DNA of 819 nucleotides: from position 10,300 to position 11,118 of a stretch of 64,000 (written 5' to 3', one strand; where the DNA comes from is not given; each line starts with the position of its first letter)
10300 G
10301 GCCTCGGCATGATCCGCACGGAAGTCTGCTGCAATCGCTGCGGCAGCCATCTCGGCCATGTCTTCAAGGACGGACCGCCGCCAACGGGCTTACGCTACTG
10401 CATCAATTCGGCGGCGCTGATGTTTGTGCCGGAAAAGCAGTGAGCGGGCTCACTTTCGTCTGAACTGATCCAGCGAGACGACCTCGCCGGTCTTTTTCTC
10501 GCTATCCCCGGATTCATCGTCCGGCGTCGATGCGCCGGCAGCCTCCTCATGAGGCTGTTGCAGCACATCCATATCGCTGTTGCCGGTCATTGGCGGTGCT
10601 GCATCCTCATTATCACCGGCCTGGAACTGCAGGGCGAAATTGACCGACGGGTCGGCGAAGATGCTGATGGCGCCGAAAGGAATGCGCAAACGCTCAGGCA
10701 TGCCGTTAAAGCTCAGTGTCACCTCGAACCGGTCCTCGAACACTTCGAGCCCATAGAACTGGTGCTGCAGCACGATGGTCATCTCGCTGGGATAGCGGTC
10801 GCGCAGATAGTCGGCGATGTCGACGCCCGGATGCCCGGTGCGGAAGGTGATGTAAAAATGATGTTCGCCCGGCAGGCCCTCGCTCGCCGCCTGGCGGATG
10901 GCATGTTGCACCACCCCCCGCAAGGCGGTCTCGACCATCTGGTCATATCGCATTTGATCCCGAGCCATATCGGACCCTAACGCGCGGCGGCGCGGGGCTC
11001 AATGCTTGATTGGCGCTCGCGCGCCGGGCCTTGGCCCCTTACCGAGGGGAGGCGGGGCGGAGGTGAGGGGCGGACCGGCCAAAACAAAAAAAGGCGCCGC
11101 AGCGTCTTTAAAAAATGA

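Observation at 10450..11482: Unannotated two-piece (permuted) tmRNA gene directly upstream of sspB, the adaptor that reads the SsrA tag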

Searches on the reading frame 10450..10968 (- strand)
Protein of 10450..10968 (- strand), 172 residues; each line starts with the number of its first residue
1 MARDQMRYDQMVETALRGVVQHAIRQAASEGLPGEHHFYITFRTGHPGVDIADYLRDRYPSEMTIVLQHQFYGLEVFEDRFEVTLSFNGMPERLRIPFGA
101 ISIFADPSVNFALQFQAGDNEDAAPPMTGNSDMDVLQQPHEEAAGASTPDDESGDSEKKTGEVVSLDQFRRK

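Call 6: search_protein_families(library=pfam, proteins=[window:10450-10968:-], max_evalue=0.01)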
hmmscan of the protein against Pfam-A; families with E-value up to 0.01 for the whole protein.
window:10450-10968:- (172 aa): 1 family
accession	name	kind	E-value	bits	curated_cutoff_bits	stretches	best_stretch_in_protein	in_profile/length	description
PF04386.18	SspB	-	6.3e-46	156.7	27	1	11-165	2-156/156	Stringent starvation protein B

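Call 7: search_protein_families(library=ncbifam, proteins=[window:10450-10968:-], max_evalue=0.01)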
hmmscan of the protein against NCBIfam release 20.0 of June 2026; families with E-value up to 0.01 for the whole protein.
window:10450-10968:- (172 aa): 0 families

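Call 15: find_related_loci(query=window:10450-10968:-, collection=genome_contigs, flank=3000)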
Query window:10450-10968:- (172 aa) in genome_contigs; peptide patterns used: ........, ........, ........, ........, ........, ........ (x = any residue, [..] = any of these).
599 stretches matched a pattern (row limit reached: there are more); 581 encode a relative of the query (tblastn E <= 1e-3); the best 80 are kept; 80 distinct loci.
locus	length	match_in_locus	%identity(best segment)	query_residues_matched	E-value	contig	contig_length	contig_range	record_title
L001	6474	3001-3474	60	4-172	3e-59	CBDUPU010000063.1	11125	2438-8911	MAG TPA_asm: uncultured Rhodospirillales bacterium isolate SRR22808126_concoct_9 genome assembly, contig: ERZ25043457.34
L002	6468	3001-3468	59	6-172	1e-57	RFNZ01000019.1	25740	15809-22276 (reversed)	MAG: Proteobacteria bacterium isolate WB4_1_1452 contig_100_18, whole genome shotgun sequence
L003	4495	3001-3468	60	6-172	6e-57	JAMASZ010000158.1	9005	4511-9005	MAG: Alphaproteobacteria bacterium isolate g1_MAG_00008 g1_MAG_00008_000000000158, whole genome shotgun sequence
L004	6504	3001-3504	54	1-172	8e-56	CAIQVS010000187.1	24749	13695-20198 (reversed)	MAG: uncultured proteobacterium isolate I3b_bin-431 genome assembly, contig: bin-431:187/454, whole genome shotgun seque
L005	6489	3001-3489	54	1-172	5e-55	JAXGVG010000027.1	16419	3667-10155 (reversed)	MAG: Alphaproteobacteria bacterium isolate AnMBR.bin438 bin438_27, whole genome shotgun sequence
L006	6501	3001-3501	54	1-169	5e-55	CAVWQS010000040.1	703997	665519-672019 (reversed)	MAG: uncultured Alphaproteobacteria bacterium isolate MFD04967.bin.1.181 genome assembly, contig: contig_8954, whole gen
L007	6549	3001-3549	54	6-172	6e-55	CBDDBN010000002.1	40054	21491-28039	MAG: Denitrobaculum sp. isolate 4fddff2f-19d8-4516-84eb-570fa45f9fb9 genome assembly, contig: contig_2, whole genome sho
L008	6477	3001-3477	59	4-172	2e-54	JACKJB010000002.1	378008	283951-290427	MAG: Rhodospirillales bacterium isolate HK-STAS-PROT-28 HK-STAS-PROT-28_2, whole genome shotgun sequence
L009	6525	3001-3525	51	1-172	5e-54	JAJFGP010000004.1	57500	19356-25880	MAG: Kiloniellaceae bacterium isolate OFTM340 OFTM340_3, whole genome shotgun sequence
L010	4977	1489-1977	60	4-172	8e-54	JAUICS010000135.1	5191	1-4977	MAG: Alphaproteobacteria bacterium isolate 7_bin.41 NODE_13737_length_5191_cov_0.805292, whole genome shotgun sequence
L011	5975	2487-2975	54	1-172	1e-53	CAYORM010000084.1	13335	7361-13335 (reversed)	MAG TPA_asm: uncultured Mycobacteriaceae bacterium isolate SRP268622_co1_109 genome assembly, contig: NODE_10724_length_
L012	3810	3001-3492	51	1-172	2e-53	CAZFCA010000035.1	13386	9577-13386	MAG TPA_asm: uncultured Rhodospirillaceae bacterium isolate SRP192927_co4_464 genome assembly, contig: NODE_10466_length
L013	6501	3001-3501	52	1-172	4e-53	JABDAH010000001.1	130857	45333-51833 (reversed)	MAG: Alphaproteobacteria bacterium isolate BWOrgHeat_Nextera32_MAG2 3300020642.a:Ga0206916_1002, whole genome shotgun se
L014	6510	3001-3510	51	1-172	4e-53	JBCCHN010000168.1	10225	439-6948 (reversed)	MAG: Pseudomonadota bacterium isolate P01_B01_bin.68 k141_2537515_length_10225_cov_27.9431, whole genome shotgun sequenc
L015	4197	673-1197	53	1-172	6e-53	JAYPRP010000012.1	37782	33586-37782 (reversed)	MAG: Rhodospirillaceae bacterium isolate SD3107_S37.maxbin.038_sub NODE_156_length_37782_cov_8.2152, whole genome shotgu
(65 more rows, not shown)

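Call 16: search_solved_structures(query=window:10450-10968:-, max_evalue=0.01, show_alignments=2)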
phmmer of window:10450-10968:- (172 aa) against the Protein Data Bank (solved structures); distinct sequences matched with E-value up to 0.01: 3.
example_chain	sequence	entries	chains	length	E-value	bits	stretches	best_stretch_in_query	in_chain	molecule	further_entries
2nys_A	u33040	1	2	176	7.7e-41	142.9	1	1-172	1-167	AGR_C_3712p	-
2qas_A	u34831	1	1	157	1.8e-33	119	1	3-123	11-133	Hypothetical protein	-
2qaz_A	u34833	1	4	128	5e-33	117.5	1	3-117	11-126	SspB Protein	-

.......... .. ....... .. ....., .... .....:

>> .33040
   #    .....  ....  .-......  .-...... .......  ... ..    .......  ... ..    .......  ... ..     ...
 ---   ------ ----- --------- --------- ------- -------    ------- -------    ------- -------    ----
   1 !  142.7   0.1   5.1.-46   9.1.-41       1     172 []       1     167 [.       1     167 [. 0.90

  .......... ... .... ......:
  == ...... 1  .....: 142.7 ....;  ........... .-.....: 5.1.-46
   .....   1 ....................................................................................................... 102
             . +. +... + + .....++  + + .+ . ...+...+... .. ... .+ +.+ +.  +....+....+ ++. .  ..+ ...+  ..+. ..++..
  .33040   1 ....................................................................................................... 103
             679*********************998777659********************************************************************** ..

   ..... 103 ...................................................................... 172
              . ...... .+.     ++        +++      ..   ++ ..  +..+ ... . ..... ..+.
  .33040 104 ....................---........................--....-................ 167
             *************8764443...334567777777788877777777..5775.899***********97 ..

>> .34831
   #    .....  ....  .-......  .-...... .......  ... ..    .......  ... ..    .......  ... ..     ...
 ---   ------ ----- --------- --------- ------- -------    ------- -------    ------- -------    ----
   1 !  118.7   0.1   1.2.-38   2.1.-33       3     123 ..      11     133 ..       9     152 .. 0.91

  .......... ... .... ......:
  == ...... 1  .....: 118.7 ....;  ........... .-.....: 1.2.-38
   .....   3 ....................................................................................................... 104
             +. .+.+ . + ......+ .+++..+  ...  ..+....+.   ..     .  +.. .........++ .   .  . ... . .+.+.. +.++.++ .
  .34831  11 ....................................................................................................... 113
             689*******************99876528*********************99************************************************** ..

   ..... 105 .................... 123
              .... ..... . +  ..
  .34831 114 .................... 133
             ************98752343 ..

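Call 29: find_homologous_proteins(query=window:10450-10968:-, max_evalue=1e-10)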
Query window:10450-10968:- (172 aa): 7998 proteins with E <= 1e-10 among 8000 candidates; the best 120 are listed.
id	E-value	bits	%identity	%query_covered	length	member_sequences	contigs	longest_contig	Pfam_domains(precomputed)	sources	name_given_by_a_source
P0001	2.6e-110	384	100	100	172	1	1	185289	PF04386.19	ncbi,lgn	-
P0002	1.0e-56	209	61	100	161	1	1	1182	PF04386.19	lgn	-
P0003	2.2e-56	208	58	100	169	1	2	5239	PF04386.19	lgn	-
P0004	4.0e-56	207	57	100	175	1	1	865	PF04386.19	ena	-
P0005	5.9e-56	207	58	100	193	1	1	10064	PF04386.19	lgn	-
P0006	9.3e-56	206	58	100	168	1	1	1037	PF04386.19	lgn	-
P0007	2.0e-55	205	56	100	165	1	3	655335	PF04386.19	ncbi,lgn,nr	ncbi:MAG: ClpXP protease specificity-enhancing factor SspB [Azospirillaceae bacterium]|nr:ClpXP prot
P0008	3.5e-55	204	61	99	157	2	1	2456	PF04386.19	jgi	jgi:uncharacterized protein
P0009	3.7e-55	204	54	100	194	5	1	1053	PF04386.19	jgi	jgi:hypothetical protein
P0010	5.1e-55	204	62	94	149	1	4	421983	PF04386.19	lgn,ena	-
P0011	7.4e-55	203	59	100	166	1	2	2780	PF04386.19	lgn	-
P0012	1.0e-54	203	58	100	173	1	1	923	PF04386.19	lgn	-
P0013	1.0e-54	203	64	94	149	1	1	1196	PF04386.19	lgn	-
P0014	1.7e-54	202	58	99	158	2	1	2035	PF04386.19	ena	-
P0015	1.8e-54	202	62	99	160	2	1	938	PF04386.19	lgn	-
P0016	1.9e-54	202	58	100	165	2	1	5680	PF04386.19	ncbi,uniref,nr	ncbi:ClpXP protease specificity-enhancing factor SspB [Azospirillum sp. TSO22-1]|uniref:SspB family 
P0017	2.0e-54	202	60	100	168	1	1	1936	PF04386.19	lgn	-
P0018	3.7e-54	201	57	100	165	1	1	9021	PF04386.19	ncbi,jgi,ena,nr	ncbi:MAG TPA: ClpXP protease specificity-enhancing factor SspB [Azospirillaceae bacterium]|nr:ClpXP 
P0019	4.2e-54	201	59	100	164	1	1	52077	PF04386.19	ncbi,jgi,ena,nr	ncbi:MAG TPA: ClpXP protease specificity-enhancing factor SspB [Azospirillum sp.]|nr:ClpXP protease 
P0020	4.5e-54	201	59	100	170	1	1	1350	PF04386.19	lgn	-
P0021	5.2e-54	200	56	100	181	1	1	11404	PF04386.19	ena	-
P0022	5.9e-54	200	58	100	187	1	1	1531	PF04386.19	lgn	-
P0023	6.7e-54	200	57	97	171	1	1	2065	PF04386.19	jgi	jgi:hypothetical protein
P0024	6.7e-54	200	58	98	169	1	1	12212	PF04386.19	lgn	-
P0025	8.0e-54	200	57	100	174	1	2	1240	PF04386.19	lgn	-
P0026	8.2e-54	200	59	100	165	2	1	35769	PF04386.19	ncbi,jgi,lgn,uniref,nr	ncbi:SspB family protein [Arenibaculum sp.]|jgi:hypothetical protein|uniref:SspB family protein n=1 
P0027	8.3e-54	200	58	100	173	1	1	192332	PF04386.19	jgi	jgi:uncharacterized protein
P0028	8.4e-54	200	56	100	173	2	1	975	PF04386.19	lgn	-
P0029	9.2e-54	200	58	100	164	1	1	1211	PF04386.19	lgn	-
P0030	1.1e-53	199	56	100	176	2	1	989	PF04386.19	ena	-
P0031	1.2e-53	199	60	100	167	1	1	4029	PF04386.19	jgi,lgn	jgi:hypothetical protein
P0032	1.3e-53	199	59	99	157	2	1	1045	PF04386.19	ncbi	-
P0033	1.5e-53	199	57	100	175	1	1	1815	PF04386.19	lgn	-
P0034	1.6e-53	199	60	100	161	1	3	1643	PF04386.19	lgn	-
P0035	1.7e-53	199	59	100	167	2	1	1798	PF04386.19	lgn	-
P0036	1.7e-53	199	56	100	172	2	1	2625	PF04386.19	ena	-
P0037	1.7e-53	199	59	100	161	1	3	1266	PF04386.19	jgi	-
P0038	1.7e-53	199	59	97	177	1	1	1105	PF04386.19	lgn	-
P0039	1.7e-53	199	57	100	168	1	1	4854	PF04386.19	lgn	-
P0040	1.9e-53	199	60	97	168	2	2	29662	PF04386.19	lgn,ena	-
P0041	1.9e-53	199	60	97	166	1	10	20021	PF04386.19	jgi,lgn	jgi:hypothetical protein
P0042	2.0e-53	199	59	100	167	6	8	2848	PF04386.19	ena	-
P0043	2.1e-53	199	58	100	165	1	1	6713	PF04386.19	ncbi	-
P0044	2.1e-53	198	56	100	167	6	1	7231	PF04386.19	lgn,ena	-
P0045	2.1e-53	198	74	70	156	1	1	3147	PF04386.19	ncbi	-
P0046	2.5e-53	198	59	100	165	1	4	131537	PF04386.19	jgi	jgi:hypothetical protein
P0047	2.8e-53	198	56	100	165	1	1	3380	PF04386.19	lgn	-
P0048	3.1e-53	198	58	100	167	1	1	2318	PF04386.19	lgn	-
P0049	3.2e-53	198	56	100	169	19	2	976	PF04386.19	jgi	jgi:hypothetical protein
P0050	3.2e-53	198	57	97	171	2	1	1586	PF04386.19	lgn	-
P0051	3.3e-53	198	59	100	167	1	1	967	PF04386.19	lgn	-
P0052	4.0e-53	198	53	100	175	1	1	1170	PF04386.19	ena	-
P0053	4.0e-53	198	54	100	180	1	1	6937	PF04386.19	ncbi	-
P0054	4.2e-53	198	57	97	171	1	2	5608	PF04386.19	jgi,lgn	jgi:hypothetical protein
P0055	4.2e-53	198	73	66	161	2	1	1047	PF04386.19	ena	-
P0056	4.8e-53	197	57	100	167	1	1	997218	PF04386.19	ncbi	-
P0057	4.8e-53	197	58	97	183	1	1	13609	PF04386.19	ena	-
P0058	4.9e-53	197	57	98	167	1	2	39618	PF04386.19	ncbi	-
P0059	5.1e-53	197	55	100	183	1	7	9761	PF04386.19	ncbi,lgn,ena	-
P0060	5.1e-53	197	59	100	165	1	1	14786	PF04386.19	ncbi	-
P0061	5.5e-53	197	59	100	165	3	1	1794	PF04386.19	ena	-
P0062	5.9e-53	197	59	100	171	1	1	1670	PF04386.19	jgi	jgi:hypothetical protein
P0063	6.5e-53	197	60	97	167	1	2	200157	PF04386.19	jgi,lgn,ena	-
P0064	6.6e-53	197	74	67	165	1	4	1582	PF04386.19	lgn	-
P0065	6.8e-53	197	58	100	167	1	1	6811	PF04386.19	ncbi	-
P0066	7.0e-53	197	56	100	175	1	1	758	PF04386.19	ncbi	-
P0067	7.2e-53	197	56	100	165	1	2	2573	PF04386.19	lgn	-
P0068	7.2e-53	197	55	100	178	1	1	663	PF04386.19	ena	-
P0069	7.4e-53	197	59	100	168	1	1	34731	PF04386.19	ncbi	-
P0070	7.5e-53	197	59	97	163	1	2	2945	PF04386.19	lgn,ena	-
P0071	7.7e-53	197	57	100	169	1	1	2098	PF04386.19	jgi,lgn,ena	-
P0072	8.0e-53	197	57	100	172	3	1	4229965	PF04386.19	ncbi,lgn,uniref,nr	ncbi:SspB family protein [Roseiterribacter gracilis]|uniref:Stringent starvation protein B n=1 Tax=R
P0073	8.0e-53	197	61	98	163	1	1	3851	PF04386.19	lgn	-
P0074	8.0e-53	197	57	100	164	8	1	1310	PF04386.19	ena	-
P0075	8.1e-53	197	58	100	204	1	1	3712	PF04386.19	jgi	jgi:hypothetical protein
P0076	8.7e-53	197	69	72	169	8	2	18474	PF04386.19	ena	-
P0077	9.4e-53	196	58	100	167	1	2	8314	PF04386.19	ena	-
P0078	9.6e-53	196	68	71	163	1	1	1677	PF04386.19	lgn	-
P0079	9.8e-53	196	59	100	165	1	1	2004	PF04386.19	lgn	-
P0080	1.1e-52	196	72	65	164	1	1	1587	PF04386.19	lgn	-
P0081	1.1e-52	196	58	100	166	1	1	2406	PF04386.19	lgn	-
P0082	1.2e-52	196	57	100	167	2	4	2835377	PF04386.19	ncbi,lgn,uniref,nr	ncbi:SspB family protein [Azospirillum doebereinerae]|uniref:Stringent starvation protein B n=1 Tax=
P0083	1.2e-52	196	59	100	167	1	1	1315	PF04386.19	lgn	-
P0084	1.3e-52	196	59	97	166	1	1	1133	PF04386.19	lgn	-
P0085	1.3e-52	196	59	98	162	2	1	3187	PF04386.19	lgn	-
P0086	1.4e-52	196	60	97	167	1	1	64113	PF04386.19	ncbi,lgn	-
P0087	1.4e-52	196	60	100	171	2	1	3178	PF04386.19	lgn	-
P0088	1.4e-52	196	60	100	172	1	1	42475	PF04386.19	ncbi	ncbi:Stringent starvation protein B [Azospirillaceae bacterium]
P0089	1.5e-52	196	59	98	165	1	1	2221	PF04386.19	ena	-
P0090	1.6e-52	196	57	99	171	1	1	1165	PF04386.19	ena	-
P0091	1.6e-52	196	58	100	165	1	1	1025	PF04386.19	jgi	jgi:hypothetical protein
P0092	1.6e-52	196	57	98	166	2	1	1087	PF04386.19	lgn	-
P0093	1.8e-52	195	58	100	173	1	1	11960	PF04386.19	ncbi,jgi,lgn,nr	ncbi:MAG: hypothetical protein JWM77_2348 [Rhodospirillales bacterium]|jgi:hypothetical protein|nr:h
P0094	1.9e-52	195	57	98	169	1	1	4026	PF04386.19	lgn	-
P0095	2.0e-52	195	58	99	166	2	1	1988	PF04386.19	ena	-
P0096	2.0e-52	195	57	100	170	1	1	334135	PF04386.19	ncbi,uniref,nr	ncbi:hypothetical protein N825_28485 [Skermanella stibiiresistens SB22]|uniref:Stringent starvation 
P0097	2.0e-52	195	60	98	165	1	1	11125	PF04386.19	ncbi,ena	-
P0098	2.0e-52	195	60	98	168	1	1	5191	PF04386.19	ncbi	-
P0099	2.1e-52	195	56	97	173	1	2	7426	PF04386.19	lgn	-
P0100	2.1e-52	195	61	97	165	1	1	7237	PF04386.19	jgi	jgi:hypothetical protein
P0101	2.1e-52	195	59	100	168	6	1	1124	PF04386.19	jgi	-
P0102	2.2e-52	195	56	98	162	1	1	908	PF04386.19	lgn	-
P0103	2.2e-52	195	58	98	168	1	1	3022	PF04386.19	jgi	-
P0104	2.3e-52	195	59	97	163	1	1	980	PF04386.19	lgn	-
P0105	2.3e-52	195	56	100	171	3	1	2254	PF04386.19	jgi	-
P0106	2.4e-52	195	59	100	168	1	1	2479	PF04386.19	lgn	-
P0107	2.4e-52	195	58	100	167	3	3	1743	PF04386.19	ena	-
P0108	2.8e-52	195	59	97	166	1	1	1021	PF04386.19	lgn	-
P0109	2.8e-52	195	57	100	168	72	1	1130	PF04386.19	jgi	jgi:hypothetical protein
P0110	2.8e-52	195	59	98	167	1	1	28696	PF04386.19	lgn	-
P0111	2.8e-52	195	59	98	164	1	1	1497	PF04386.19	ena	-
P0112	2.9e-52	195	57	98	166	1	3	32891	PF04386.19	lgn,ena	-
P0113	3.0e-52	195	57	99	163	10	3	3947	PF04386.19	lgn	-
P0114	3.1e-52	195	60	98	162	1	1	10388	PF04386.19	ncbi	-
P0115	3.1e-52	195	57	97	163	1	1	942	PF04386.19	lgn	-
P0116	3.4e-52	195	56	98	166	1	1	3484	PF04386.19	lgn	-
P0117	3.6e-52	195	58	97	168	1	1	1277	PF04386.19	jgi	-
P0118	3.6e-52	195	57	99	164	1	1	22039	PF04386.19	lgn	-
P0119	3.7e-52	194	55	100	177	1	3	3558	PF04386.19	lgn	-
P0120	3.7e-52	194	55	100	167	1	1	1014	PF04386.19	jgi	-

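Call 31: find_encoding_contigs(protein=P0001, flank=2000, max_places=3)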
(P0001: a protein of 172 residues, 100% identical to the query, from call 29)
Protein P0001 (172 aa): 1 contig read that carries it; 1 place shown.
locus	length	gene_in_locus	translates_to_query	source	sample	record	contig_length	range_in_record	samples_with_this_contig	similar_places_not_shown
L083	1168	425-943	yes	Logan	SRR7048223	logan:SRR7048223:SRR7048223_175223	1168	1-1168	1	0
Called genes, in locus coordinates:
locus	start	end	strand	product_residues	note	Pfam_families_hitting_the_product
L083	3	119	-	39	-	?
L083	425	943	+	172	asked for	PF04386:SspB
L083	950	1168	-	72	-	?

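Call 36: list_cluster_members(proteins=[P0001])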
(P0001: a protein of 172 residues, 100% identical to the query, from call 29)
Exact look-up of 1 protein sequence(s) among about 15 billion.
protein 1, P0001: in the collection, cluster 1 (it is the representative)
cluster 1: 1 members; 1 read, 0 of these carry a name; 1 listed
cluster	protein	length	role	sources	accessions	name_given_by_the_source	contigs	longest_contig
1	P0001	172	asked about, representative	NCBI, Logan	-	-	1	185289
